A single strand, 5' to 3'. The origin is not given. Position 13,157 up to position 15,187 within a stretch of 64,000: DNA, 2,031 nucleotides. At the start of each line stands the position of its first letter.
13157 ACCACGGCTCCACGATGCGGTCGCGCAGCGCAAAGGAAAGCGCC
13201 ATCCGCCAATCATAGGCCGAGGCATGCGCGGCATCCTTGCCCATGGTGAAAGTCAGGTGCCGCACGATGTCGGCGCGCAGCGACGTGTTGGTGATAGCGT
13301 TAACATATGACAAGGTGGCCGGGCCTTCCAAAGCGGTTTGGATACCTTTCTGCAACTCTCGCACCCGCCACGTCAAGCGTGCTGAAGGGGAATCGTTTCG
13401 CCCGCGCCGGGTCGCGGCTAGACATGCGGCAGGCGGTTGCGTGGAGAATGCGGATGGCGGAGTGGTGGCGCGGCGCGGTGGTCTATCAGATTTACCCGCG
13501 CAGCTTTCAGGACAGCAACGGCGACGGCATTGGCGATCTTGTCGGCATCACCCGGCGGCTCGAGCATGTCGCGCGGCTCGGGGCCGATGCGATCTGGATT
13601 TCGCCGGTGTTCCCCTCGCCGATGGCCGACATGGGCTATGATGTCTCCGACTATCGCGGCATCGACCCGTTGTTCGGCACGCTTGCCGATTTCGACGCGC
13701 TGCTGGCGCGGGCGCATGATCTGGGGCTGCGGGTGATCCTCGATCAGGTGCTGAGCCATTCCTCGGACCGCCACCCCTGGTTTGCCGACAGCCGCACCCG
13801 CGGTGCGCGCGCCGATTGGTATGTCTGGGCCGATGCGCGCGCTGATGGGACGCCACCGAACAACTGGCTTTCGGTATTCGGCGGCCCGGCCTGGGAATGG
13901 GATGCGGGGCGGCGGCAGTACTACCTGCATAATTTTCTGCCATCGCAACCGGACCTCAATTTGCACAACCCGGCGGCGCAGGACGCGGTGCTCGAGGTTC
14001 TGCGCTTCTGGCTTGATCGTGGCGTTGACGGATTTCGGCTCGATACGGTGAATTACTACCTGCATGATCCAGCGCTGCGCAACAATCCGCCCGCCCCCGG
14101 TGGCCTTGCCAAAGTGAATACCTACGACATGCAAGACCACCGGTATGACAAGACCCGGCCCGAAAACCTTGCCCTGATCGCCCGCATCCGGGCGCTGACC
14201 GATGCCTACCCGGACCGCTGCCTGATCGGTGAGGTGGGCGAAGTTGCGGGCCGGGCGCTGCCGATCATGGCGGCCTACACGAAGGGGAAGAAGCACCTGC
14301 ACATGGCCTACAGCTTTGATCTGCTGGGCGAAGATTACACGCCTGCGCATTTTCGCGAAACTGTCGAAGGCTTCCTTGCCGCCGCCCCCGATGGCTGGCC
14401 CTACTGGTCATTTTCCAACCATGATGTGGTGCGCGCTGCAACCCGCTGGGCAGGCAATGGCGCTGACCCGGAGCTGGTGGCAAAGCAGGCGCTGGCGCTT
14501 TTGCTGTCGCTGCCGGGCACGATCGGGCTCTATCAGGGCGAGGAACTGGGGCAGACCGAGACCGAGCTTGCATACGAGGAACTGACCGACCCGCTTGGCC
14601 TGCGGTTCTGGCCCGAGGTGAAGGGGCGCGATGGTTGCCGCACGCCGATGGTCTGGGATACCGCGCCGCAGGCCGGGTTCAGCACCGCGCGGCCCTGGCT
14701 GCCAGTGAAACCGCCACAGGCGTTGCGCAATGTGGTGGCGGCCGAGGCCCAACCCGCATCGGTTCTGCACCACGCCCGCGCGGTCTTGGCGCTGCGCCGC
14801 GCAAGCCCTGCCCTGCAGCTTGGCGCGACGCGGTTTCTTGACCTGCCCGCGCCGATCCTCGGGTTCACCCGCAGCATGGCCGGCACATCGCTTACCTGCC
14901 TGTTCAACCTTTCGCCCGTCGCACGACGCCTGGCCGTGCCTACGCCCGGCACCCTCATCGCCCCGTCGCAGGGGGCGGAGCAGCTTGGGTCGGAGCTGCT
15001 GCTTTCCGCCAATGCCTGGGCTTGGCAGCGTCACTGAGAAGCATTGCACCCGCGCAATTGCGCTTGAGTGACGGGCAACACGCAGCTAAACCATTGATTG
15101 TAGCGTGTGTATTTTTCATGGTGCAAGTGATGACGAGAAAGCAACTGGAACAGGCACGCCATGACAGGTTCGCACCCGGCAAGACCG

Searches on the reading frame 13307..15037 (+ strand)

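Call 71: search_protein_families(library=pfam, proteins=[window:13307-15037:+], max_evalue=0.00001)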
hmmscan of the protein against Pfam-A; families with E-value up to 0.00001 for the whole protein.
window:13307-15037:+ (576 aa): 1 family
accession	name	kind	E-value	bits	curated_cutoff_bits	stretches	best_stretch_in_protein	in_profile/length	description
PF00128.31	Alpha-amylase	-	2.5e-112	376.8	22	1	61-505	1-445/446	Alpha amylase, catalytic domain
